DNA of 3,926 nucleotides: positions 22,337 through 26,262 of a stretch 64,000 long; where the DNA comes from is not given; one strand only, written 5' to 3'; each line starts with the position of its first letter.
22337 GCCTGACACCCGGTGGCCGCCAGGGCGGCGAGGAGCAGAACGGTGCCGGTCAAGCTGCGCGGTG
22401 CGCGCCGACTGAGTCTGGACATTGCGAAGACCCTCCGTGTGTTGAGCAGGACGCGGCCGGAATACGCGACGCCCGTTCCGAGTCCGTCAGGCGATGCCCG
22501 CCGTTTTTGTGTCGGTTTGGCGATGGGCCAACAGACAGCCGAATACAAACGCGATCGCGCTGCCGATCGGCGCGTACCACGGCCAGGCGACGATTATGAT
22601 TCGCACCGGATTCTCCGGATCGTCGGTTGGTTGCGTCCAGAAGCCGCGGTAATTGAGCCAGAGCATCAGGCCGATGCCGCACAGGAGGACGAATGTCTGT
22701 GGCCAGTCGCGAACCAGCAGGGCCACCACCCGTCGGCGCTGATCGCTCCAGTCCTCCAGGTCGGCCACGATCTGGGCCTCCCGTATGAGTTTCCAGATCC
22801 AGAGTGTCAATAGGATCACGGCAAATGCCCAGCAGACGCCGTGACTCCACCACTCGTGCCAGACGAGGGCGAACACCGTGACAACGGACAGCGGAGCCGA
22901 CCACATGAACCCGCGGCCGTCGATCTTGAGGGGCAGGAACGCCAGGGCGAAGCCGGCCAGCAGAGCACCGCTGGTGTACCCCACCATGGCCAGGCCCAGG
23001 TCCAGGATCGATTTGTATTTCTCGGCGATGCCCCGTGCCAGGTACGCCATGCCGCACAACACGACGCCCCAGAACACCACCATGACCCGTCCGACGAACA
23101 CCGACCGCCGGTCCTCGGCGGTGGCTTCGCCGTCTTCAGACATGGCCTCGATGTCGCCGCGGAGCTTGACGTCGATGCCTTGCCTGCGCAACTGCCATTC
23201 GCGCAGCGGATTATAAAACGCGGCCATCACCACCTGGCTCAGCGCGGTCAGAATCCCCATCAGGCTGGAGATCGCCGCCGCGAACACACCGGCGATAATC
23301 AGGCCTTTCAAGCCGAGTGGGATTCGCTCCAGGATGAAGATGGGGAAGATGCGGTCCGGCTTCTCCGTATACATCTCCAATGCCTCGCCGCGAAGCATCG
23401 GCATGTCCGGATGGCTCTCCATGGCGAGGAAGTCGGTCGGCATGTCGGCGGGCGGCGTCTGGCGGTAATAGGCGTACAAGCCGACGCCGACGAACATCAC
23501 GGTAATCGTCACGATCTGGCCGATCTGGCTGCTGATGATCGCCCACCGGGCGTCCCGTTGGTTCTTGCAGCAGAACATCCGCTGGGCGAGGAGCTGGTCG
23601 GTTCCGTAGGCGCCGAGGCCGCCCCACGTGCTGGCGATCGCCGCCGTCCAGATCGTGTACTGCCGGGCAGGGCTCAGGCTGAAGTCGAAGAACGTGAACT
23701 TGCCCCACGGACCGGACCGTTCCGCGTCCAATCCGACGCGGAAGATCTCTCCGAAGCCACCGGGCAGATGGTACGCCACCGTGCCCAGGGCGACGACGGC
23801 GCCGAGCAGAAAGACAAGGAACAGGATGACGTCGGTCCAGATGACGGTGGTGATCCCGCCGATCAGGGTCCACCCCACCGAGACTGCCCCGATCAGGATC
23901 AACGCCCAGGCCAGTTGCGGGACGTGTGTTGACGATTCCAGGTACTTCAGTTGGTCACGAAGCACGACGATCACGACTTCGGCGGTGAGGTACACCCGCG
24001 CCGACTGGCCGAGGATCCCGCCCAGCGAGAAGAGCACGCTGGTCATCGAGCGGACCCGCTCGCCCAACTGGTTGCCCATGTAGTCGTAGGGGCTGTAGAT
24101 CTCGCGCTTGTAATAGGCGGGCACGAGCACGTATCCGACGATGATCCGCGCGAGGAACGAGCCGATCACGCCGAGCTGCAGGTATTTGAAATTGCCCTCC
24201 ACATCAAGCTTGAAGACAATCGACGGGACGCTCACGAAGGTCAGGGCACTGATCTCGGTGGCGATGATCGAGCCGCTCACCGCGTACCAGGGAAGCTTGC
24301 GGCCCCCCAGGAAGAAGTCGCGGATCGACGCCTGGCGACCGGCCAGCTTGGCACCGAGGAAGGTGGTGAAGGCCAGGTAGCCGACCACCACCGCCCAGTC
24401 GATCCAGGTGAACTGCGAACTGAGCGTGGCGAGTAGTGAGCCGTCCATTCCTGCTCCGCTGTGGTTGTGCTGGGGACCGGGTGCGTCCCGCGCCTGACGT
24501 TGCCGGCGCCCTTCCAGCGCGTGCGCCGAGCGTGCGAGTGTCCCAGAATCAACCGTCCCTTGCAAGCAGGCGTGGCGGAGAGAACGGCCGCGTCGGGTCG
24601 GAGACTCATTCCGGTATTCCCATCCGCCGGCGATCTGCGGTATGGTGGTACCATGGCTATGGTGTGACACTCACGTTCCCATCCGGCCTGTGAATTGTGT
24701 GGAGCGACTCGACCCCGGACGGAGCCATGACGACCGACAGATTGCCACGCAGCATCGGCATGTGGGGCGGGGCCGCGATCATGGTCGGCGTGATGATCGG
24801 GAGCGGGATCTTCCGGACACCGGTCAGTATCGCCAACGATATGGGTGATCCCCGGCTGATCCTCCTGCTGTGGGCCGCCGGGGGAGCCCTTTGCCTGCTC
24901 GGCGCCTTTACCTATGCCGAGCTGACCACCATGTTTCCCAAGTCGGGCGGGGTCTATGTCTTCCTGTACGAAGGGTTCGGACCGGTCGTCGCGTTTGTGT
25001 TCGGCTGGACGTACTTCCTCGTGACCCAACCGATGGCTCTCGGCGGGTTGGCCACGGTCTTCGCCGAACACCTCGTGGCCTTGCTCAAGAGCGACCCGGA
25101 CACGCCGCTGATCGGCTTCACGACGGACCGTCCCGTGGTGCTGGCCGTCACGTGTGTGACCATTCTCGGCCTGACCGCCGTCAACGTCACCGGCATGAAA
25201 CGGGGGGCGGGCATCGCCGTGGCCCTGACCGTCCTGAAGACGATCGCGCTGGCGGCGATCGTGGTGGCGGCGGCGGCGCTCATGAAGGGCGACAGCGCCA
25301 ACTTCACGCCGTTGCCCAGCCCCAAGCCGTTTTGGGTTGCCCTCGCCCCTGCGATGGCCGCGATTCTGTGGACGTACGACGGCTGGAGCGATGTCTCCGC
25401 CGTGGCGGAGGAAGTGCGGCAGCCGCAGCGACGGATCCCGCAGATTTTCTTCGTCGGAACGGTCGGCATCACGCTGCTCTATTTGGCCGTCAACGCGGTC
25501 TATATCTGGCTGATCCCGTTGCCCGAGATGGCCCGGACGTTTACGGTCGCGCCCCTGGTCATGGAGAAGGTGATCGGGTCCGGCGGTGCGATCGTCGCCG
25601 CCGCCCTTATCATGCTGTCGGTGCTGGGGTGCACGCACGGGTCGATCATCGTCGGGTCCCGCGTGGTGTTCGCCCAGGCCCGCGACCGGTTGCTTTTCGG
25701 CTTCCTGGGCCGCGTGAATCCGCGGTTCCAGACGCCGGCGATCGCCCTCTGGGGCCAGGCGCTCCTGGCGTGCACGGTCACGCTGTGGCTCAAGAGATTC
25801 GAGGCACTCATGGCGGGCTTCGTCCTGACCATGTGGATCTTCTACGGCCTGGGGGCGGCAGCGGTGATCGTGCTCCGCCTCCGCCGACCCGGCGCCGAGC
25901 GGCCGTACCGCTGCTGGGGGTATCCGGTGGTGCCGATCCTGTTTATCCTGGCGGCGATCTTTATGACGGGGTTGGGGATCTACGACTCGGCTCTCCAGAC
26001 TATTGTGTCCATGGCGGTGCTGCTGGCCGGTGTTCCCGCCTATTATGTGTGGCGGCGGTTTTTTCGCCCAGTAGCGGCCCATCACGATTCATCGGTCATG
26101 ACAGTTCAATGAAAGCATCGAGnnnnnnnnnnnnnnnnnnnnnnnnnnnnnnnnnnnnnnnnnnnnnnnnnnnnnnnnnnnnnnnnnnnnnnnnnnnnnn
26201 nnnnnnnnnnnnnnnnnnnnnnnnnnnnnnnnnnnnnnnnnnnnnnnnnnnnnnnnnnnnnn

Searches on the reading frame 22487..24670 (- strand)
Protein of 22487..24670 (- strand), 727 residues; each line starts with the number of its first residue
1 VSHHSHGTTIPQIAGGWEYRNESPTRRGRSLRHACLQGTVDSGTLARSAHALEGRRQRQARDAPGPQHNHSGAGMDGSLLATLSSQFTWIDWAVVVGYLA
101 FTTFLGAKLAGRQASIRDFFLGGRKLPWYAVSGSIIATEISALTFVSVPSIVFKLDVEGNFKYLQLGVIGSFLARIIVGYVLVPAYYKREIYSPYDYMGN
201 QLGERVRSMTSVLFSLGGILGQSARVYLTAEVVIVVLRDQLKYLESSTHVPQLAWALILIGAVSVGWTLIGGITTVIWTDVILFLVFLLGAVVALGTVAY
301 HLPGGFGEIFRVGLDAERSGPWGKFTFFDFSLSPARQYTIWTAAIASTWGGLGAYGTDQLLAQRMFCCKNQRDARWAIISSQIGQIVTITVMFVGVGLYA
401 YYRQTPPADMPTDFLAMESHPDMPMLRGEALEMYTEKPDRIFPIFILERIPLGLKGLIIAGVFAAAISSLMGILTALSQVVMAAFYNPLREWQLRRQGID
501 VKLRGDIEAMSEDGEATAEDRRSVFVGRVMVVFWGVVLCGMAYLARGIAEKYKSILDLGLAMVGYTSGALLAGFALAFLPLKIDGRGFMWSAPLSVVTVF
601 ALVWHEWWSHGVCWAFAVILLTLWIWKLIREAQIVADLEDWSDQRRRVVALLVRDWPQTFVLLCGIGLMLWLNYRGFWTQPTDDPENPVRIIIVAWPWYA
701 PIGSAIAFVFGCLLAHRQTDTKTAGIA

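Call 50: search_protein_families(library=pfam, proteins=[window:22487-24670:-], max_evalue=0.1)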
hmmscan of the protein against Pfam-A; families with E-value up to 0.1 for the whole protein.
window:22487-24670:- (727 aa): 1 family
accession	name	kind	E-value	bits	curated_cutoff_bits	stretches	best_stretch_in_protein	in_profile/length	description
PF00474.23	SSF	-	3.4e-18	66.2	22.8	1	119-491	1-330/406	Sodium:solute symporter family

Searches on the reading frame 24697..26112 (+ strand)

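Call 58: search_protein_families(library=pfam, proteins=[window:24697-26112:+], max_evalue=0.001)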
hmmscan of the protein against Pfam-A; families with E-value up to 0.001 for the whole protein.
window:24697-26112:+ (471 aa): 2 families
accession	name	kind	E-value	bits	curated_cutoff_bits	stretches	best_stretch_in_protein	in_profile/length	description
PF13520.12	AA_permease_2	-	7.7e-57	193.6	27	1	20-433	1-410/427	Amino acid permease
PF00324.27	AA_permease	-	3.9e-25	88.9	24.6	1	28-458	5-466/470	Amino acid permease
